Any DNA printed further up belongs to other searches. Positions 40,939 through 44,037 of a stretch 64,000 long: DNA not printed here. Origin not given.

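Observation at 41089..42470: Unusual fusion: adenylation domain joined to a COG4310 aminopeptidase-like (DUF2172/DUF4910 + winged-helix) module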

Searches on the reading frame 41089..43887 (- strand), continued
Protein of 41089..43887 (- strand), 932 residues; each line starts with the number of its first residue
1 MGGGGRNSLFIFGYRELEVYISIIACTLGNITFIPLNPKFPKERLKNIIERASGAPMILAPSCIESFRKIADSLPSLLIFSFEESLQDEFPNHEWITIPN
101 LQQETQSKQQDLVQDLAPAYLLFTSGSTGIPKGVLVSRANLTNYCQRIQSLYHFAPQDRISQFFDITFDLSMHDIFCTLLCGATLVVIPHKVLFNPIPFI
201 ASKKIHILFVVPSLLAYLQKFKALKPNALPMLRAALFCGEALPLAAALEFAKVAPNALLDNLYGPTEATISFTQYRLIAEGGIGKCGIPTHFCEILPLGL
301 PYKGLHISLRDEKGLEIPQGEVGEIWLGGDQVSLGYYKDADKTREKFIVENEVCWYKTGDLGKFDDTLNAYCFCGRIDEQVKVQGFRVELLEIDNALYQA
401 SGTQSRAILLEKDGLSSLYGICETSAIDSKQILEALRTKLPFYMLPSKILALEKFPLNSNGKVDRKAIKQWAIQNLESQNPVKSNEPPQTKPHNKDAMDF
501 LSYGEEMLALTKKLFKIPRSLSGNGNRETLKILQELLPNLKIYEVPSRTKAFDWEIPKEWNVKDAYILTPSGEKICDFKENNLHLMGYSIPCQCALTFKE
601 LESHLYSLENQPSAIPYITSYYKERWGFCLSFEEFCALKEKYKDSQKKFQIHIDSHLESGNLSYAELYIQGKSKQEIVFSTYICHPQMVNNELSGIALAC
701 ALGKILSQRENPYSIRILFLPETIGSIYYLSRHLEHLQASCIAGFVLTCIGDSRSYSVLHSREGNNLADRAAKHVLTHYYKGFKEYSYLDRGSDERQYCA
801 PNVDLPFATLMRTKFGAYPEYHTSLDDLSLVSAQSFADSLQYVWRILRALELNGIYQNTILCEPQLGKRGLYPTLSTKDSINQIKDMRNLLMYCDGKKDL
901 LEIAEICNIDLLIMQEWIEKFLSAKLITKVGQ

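Call 77: list_cluster_members(proteins=[P0001, P0002, P0010])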
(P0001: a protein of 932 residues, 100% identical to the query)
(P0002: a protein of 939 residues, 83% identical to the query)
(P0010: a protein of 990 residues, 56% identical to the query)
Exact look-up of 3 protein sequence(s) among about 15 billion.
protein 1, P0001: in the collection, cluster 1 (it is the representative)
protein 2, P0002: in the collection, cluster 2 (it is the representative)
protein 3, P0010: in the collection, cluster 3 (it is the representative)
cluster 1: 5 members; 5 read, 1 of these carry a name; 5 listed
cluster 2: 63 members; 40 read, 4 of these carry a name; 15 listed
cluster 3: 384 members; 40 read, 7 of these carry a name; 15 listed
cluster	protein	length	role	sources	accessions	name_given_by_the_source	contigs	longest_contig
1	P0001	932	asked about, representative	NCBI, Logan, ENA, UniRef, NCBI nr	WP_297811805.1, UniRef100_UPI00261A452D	DUF4910 domain-containing protein [uncultured Helicobacter sp.] | DUF4910 domain-containing protein n=1 Tax=uncultured Helicobacter sp. TaxID=175537 ...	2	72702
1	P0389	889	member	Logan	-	-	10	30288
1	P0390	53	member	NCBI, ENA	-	-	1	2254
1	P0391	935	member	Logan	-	-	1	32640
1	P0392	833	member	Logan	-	-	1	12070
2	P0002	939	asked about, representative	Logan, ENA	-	-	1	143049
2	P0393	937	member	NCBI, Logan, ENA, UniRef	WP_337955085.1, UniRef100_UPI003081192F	DUF4910 domain-containing protein [Helicobacter rodentium] | DUF4910 domain-containing protein n=1 Tax=Helicobacter rodentium TaxID=59617 ...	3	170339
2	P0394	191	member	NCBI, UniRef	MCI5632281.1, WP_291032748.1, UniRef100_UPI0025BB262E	DUF4910 domain-containing protein, partial [Helicobacter sp.] | DUF4910 domain-containing protein n=1 Tax=Helicobacter sp. TaxID=218 RepID=UPI0025BB262E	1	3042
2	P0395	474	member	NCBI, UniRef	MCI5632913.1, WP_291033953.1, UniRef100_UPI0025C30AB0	AMP-binding protein, partial [Helicobacter sp.] | AMP-binding protein n=1 Tax=Helicobacter sp. TaxID=218 RepID=UPI0025C30AB0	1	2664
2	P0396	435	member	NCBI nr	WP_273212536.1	DUF4910 domain-containing protein [Helicobacter rodentium]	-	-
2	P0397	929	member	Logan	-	-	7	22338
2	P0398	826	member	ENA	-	-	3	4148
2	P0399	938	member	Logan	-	-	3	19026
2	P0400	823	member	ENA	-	-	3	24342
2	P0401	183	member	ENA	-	-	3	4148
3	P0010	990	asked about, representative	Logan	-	-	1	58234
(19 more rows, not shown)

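Call 83: find_encoding_contigs(protein=P0010, flank=10000, max_places=1)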
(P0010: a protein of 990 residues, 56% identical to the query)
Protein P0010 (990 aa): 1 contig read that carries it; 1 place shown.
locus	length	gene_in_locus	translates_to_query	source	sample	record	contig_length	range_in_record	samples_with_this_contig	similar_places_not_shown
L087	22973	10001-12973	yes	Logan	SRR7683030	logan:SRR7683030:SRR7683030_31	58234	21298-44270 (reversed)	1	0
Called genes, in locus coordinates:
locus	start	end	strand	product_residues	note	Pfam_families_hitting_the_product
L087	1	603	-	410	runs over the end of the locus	PF00390:malic, PF03949:Malic_M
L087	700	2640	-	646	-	-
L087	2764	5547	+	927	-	PF00133:tRNA-synt_1, PF09334:tRNA-synt_1g, PF13603:tRNA-synt_1_2 (weak), PF01406:tRNA-synt_1e (weak), PF01921:tRNA-synt_1f (weak), PF09334:tRNA-synt_1g (weak), PF08264:Anticodon_1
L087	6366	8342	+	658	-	PF00270:DEAD (faint), PF04851:ResIII, PF17757:UvrB_inter, PF27431:UvrB_3rd, PF00271:Helicase_C, PF12344:UvrB, PF02151:UVR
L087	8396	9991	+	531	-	PF00005:ABC_tran, PF02463:SMC_N (faint), PF03193:RsgA_GTPase (faint), PF13555:AAA_29 (faint), PF13304:AAA_21 (faint), PF12848:ABC_tran_Xtn, PF00005:ABC_tran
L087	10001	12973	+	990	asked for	PF00501:AMP-binding, PF16254:DUF4910, PF09940:DUF2172, PF16221:HTH_47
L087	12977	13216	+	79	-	PF00550:PP-binding (weak)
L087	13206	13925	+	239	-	-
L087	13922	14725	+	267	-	PF02522:Antibiotic_NAT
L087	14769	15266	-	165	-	PF13442:Cytochrome_CBB3 (weak), PF00034:Cytochrom_C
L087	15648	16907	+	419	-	PF02844:GARS_N, PF01071:GARS_A, PF02786:CPSase_L_D2 (weak), PF02222:ATP-grasp (weak), PF02843:GARS_C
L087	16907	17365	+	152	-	PF06271:RDD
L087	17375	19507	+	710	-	-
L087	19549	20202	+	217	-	PF00156:Pribosyltran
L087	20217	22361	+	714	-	PF01138:RNase_PH, PF03725:RNase_PH_C, PF03726:PNPase (weak), PF01138:RNase_PH, PF00013:KH_1, PF00575:S1, PF23459:S1_RRP5 (faint)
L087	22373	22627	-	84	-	PF04359:DUF493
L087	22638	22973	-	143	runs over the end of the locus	PF13279:4HBT_2, PF03061:4HBT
